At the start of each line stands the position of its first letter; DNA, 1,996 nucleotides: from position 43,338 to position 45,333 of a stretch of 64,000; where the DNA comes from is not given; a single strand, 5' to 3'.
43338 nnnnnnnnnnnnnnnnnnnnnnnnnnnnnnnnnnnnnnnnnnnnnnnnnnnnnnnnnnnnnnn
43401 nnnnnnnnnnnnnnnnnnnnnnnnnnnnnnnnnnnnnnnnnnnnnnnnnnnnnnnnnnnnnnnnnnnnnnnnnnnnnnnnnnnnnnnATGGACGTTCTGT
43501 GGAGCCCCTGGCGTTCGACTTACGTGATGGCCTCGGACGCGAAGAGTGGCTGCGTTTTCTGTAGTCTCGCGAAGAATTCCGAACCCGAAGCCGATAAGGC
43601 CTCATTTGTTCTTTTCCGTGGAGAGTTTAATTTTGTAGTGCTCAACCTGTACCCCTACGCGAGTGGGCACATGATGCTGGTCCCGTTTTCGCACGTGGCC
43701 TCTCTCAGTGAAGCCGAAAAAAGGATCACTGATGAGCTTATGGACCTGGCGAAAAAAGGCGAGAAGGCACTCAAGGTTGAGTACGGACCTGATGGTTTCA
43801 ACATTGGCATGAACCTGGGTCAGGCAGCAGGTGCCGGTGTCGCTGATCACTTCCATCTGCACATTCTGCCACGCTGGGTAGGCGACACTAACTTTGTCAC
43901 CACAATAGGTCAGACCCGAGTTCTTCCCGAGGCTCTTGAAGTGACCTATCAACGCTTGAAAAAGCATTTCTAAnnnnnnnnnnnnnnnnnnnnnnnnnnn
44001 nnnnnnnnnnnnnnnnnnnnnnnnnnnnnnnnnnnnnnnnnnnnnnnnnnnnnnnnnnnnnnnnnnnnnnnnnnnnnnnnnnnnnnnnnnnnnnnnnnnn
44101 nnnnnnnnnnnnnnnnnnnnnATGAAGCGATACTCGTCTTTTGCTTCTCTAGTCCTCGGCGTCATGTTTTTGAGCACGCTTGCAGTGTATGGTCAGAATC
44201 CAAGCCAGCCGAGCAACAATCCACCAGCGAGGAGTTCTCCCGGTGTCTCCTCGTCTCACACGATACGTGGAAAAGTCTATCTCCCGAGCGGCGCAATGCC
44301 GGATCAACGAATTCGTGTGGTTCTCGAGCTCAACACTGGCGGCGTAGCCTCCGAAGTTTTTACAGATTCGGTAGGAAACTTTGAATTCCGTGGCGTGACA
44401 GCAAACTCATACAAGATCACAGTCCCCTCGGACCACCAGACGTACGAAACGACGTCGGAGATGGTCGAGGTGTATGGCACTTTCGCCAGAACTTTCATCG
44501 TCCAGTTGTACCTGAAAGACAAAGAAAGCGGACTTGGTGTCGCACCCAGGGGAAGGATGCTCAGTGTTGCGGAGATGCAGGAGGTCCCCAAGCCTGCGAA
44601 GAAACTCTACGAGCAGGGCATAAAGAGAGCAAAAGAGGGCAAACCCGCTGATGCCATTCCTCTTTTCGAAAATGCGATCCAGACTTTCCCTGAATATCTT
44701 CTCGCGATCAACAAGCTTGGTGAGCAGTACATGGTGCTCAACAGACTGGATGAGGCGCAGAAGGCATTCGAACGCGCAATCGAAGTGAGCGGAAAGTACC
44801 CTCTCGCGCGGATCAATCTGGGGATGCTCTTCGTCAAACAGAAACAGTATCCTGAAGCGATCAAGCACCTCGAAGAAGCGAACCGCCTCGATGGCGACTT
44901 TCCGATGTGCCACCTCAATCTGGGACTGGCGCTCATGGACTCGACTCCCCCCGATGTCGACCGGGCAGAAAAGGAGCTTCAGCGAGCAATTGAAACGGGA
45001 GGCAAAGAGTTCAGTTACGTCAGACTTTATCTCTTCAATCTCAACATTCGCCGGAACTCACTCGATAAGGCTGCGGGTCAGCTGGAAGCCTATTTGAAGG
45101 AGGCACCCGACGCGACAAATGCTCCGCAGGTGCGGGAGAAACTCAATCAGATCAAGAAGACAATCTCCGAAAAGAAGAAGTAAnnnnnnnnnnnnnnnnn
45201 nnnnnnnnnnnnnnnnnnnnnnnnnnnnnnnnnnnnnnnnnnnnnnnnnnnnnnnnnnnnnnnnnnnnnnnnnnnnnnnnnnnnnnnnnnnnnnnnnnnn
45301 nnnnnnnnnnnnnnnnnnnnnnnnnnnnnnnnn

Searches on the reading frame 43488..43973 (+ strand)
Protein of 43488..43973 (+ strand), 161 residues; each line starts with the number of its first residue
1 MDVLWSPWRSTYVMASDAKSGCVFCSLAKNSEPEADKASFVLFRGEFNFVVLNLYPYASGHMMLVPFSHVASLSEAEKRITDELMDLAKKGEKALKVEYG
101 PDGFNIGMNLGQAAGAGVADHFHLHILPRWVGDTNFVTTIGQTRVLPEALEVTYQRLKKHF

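Call 17: search_protein_families(library=pfam, proteins=[window:43488-43973:+], max_evalue=0.00001)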
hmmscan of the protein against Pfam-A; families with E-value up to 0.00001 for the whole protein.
window:43488-43973:+ (161 aa): 2 families
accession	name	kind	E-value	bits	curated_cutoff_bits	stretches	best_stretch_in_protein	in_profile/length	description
PF01230.28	HIT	-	2.4e-12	47.8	21.5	1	38-129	5-95/98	HIT domain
PF11969.13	DcpS_C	-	3.1e-08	34.5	24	1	22-127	2-100/114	Scavenger mRNA decapping enzyme C-term binding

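Call 20: find_encoding_contigs(protein=window:43488-43973:+, flank=6000, max_places=10)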
Protein window:43488-43973:+ (161 aa): no gene with exactly this product is on record in the collection.

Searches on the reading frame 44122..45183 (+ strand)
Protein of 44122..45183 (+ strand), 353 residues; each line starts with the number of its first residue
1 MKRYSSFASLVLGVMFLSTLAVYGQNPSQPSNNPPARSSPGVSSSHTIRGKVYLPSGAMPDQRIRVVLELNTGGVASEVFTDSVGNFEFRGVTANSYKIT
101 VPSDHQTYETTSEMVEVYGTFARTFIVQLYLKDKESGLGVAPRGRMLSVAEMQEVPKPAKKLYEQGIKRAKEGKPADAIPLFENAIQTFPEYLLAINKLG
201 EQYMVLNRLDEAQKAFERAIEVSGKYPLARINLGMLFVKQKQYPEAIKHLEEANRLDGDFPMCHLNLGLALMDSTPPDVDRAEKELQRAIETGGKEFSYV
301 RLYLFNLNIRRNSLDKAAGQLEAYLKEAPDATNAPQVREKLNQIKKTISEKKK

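Call 17: search_protein_families(library=pfam, proteins=[window:44122-45183:+], max_evalue=0.00001)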
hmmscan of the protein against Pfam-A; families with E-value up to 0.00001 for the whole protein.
window:44122-45183:+ (353 aa): 12 families
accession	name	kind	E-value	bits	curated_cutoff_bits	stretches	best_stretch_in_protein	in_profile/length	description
PF14559.12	TPR_19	-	3.2e-16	59.9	25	1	171-221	3-53/68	Tetratricopeptide repeat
PF13432.12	TPR_16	-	2.4e-14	53.9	32.7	1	199-255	3-59/65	Tetratricopeptide repeat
PF13428.12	TPR_14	-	3.1e-14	52.5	23.5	0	198-234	6-42/44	Tetratricopeptide repeat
PF07719.23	TPR_2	-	6.3e-14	51.3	27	0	196-222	4-30/34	Tetratricopeptide repeat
PF00515.34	TPR_1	-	1e-13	50.9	27.8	0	229-253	3-27/34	Tetratricopeptide repeat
PF13414.12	TPR_11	-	3.5e-12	46.2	26.8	1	236-272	3-39/42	TPR repeat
PF13424.12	TPR_12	-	3.2e-09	37.3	30.1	1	195-253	5-71/77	Tetratricopeptide repeat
PF13431.12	TPR_17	-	4.1e-08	33.3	24.4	0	215-247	1-33/34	Tetratricopeptide repeat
PF13371.12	TPR_9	-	3.6e-07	30.5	35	0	307-342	38-73/73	Tetratricopeptide repeat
PF13181.12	TPR_8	-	6.6e-07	29.4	25.7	0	198-224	6-32/34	Tetratricopeptide repeat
PF13620.12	CarboxypepD_reg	-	9.4e-07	29.5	32.3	1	47-112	1-63/82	Carboxypeptidase regulatory-like domain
PF23914.1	TPR_CcmH_CycH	-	5.9e-06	26.6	42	0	233-326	56-149/158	Cytochrome c-type biogenesis protein H TPR domain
